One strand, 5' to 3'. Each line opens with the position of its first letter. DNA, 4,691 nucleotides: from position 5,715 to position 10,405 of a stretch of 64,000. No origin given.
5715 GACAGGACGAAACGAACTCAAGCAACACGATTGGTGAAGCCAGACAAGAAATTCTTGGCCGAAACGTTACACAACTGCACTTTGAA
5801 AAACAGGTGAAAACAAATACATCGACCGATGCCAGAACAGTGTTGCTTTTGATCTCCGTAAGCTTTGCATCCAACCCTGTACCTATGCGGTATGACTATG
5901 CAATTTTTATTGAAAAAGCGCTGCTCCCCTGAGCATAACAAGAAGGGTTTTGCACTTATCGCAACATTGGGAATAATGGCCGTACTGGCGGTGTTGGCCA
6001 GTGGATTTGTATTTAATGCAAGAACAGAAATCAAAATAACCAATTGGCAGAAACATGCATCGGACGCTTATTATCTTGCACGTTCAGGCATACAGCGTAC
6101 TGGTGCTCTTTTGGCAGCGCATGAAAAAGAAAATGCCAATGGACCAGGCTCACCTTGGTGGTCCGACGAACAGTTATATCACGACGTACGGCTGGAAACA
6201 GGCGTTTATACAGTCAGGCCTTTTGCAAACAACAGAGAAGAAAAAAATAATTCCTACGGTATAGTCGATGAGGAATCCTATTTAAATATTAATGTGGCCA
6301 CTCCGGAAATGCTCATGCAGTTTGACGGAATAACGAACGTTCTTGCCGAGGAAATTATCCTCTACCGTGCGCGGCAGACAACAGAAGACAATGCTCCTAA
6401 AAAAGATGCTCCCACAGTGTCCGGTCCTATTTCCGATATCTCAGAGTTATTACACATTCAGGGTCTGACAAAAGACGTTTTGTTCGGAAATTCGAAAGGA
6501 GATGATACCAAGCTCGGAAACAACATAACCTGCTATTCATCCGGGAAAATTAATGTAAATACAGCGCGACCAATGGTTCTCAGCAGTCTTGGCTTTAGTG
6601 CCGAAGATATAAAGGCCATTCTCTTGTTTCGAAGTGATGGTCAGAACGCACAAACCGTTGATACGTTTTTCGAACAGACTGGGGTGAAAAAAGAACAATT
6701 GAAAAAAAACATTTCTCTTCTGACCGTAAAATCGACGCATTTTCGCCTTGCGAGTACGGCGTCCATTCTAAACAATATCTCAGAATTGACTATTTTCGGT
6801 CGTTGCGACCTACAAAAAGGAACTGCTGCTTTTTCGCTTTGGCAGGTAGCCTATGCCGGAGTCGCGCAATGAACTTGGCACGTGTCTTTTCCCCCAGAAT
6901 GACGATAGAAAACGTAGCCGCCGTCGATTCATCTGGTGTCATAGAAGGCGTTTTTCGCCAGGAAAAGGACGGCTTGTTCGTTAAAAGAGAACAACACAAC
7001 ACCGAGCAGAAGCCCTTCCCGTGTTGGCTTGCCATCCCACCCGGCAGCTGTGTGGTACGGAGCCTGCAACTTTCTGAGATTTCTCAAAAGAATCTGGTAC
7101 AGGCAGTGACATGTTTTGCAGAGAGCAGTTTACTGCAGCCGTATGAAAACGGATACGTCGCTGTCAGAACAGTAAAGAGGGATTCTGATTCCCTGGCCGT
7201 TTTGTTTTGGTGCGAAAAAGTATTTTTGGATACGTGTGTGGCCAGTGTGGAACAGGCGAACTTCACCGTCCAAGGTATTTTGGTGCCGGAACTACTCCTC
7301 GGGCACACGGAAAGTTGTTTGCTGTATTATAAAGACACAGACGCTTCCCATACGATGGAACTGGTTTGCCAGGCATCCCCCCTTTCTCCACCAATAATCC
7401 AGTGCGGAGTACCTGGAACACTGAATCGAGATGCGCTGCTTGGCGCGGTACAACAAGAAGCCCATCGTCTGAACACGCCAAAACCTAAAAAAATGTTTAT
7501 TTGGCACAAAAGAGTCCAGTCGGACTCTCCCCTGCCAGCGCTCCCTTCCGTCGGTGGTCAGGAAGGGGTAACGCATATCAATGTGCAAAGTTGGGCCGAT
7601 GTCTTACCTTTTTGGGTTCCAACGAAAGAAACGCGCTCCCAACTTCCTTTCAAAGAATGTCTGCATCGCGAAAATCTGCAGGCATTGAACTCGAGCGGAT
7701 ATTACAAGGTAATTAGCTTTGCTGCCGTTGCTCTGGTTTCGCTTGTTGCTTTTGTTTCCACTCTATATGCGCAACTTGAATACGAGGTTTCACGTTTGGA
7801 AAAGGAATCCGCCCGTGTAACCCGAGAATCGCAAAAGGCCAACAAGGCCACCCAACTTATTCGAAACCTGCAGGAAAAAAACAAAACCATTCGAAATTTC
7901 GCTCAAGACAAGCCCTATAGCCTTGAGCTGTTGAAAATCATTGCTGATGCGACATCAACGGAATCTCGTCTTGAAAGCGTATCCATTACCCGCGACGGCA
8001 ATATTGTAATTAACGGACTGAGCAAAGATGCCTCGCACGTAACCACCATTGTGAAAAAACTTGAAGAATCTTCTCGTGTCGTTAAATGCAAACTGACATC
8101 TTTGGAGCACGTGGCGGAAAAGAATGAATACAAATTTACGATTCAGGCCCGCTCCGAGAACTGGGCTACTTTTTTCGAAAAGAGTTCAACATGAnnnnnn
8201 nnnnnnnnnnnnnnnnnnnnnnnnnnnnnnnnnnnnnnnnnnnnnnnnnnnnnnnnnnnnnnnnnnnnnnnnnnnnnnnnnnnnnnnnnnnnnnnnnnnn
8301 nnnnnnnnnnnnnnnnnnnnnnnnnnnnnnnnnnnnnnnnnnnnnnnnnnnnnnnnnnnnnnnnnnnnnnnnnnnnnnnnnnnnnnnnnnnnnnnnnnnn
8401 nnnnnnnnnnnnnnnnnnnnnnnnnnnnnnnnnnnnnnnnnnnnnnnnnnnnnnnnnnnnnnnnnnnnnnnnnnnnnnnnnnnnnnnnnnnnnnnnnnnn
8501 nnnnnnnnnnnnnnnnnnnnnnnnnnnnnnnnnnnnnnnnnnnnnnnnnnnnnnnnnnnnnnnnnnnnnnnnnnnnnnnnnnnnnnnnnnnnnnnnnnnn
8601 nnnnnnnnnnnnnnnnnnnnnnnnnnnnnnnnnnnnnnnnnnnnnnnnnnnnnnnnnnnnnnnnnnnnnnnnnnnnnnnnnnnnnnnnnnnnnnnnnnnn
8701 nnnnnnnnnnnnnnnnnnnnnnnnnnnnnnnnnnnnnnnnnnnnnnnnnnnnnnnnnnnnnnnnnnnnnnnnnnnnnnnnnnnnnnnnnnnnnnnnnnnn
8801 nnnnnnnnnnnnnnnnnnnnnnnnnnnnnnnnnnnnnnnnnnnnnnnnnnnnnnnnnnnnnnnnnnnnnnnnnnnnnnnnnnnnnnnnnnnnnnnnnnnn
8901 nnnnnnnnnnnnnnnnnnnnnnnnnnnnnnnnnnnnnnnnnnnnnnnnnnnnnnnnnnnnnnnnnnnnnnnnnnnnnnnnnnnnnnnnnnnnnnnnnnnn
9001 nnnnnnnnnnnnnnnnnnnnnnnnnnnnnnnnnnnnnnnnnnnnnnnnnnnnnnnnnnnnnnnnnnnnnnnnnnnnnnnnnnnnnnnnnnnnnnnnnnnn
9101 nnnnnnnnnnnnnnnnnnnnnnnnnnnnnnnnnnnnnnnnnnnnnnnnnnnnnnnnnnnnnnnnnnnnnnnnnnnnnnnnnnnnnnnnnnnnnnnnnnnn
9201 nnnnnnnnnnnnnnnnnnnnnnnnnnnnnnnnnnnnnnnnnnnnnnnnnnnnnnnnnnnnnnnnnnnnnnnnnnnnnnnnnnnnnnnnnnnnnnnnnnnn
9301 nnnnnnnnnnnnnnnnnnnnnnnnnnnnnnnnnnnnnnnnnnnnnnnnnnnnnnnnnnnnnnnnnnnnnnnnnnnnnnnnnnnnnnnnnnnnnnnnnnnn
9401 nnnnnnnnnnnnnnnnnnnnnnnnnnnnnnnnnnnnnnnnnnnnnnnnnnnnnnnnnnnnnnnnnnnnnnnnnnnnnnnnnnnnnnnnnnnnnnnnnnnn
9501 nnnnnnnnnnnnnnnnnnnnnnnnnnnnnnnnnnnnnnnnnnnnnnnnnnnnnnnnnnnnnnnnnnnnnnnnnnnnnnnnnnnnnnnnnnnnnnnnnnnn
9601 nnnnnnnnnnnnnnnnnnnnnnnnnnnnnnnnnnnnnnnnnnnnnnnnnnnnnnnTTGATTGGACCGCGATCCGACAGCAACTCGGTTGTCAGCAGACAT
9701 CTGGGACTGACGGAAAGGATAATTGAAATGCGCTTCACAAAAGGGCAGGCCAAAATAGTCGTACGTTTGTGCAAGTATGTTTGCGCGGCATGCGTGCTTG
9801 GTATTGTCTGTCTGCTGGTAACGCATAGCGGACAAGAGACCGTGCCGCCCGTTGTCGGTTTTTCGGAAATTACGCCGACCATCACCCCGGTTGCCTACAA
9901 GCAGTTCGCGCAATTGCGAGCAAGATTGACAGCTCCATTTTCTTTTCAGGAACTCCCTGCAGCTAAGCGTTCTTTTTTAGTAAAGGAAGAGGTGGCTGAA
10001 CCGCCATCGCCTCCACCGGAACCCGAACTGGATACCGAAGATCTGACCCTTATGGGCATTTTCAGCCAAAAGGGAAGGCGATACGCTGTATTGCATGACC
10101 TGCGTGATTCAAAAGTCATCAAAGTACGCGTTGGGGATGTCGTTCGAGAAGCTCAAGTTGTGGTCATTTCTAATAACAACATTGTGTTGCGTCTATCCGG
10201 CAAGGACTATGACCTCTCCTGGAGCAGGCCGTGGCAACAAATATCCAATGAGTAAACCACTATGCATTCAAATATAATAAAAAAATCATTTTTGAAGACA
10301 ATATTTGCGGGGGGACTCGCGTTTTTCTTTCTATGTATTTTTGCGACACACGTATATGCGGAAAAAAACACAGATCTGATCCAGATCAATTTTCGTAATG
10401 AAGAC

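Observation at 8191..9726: GspM/PilO-like assembly protein fused to a periplasmic NMT1/SsuA-type solute-binding domain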

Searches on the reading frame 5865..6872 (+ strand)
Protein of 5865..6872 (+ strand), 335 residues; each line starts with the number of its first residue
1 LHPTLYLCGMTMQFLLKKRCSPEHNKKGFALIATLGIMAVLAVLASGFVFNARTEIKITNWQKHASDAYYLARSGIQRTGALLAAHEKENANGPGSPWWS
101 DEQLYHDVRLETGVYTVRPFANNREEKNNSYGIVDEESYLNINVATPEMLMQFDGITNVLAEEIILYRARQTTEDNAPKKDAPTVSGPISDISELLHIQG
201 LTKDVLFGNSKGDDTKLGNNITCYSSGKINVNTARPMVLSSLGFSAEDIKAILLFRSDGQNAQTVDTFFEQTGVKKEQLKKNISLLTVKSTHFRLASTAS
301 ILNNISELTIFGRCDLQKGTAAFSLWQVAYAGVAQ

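Call 6: search_protein_families(library=pfam, proteins=[window:5865-6872:+], max_evalue=0.01)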
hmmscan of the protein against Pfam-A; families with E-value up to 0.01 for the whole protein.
window:5865-6872:+ (335 aa): 2 families
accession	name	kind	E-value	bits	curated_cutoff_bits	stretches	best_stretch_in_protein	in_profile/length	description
PF12836.13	HHH_3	-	2.4e-10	40.8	27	1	140-169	6-35/65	Helix-hairpin-helix motif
PF03934.19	T2SSK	-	1.1e-05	26.1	24.2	1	229-288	1-62/63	Type II secretion system (T2SS), protein K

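Call 35: search_protein_families(library=ncbifam, proteins=[window:5865-6872:+], max_evalue=0.01)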
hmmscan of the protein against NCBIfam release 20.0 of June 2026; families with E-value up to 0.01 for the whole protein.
window:5865-6872:+ (335 aa): 4 families
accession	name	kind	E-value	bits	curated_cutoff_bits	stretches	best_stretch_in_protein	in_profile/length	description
NF037980.1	T2SS_GspK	equivalog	2.4e-20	73.3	130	1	27-304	2-286/307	type II secretion system minor pseudopilin GspK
TIGR00426.1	TIGR00426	subfamily_domain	1.7e-06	28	53.1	0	137-170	5-39/69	competence protein ComEA helix-hairpin-helix repeat region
TIGR01259.1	comE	subfamily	8.9e-05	22.5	152.35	0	135-171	55-91/120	comEA protein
TIGR02600.1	Verru_Chthon_A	subfamily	0.00079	17.4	332.3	1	28-80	1-53/1296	Verru_Chthon cassette protein A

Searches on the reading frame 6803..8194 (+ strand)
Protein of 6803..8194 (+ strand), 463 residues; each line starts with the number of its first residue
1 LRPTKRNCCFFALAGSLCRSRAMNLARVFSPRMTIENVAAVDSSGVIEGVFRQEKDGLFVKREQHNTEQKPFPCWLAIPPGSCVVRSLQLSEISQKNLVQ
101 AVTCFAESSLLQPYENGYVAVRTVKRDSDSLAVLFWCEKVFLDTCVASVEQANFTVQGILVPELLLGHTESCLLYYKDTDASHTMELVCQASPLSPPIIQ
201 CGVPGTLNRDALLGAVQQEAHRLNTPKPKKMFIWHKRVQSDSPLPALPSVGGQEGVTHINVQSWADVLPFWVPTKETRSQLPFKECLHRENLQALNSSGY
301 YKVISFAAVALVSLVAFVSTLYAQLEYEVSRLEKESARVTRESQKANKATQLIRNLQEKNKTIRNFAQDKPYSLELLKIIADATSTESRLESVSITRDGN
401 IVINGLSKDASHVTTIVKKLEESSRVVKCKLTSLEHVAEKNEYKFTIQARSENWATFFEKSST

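Call 6: search_protein_families(library=pfam, proteins=[window:6803-8194:+], max_evalue=0.01)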
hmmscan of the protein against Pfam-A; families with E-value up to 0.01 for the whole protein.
window:6803-8194:+ (463 aa): 1 family
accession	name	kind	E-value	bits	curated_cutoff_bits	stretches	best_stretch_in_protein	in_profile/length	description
PF05137.18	PilN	-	1.3e-05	25.6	22.8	1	376-450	2-77/78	Fimbrial assembly protein (PilN)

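Call 35: search_protein_families(library=ncbifam, proteins=[window:6803-8194:+], max_evalue=0.01)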
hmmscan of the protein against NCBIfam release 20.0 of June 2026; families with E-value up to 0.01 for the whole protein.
window:6803-8194:+ (463 aa): 1 family
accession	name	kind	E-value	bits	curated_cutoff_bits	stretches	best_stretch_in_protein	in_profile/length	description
TIGR01709.2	typeII_sec_gspL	equivalog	1.6e-07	30.8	65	1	72-350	50-294/392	type II secretion system protein GspL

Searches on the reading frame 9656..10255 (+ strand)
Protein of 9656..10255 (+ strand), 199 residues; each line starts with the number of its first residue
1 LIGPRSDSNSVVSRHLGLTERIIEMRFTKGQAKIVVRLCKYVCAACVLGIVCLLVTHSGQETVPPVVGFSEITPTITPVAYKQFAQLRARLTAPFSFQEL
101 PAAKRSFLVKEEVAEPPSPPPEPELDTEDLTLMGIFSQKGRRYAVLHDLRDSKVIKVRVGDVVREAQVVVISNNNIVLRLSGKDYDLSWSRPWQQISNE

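Call 7: search_protein_families(library=pfam, proteins=[window:9656-10255:+], max_evalue=0.01)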
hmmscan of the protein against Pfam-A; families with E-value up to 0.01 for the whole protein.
window:9656-10255:+ (199 aa): 1 family
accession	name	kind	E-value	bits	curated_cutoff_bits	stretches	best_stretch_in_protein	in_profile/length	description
PF04351.19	PilP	-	0.00019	21.8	25.6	1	72-184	17-132/146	Pilus assembly protein, PilP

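Call 35: search_protein_families(library=ncbifam, proteins=[window:9728-10255:+], max_evalue=0.01)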
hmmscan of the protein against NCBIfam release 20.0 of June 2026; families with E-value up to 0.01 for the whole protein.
window:9728-10255:+ (175 aa): 1 family
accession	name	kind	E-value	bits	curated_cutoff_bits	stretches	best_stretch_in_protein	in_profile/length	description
NF041515.1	GspC_delta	equivalog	0.0012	18.6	150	1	75-160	71-158/311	type II secretion system protein GspC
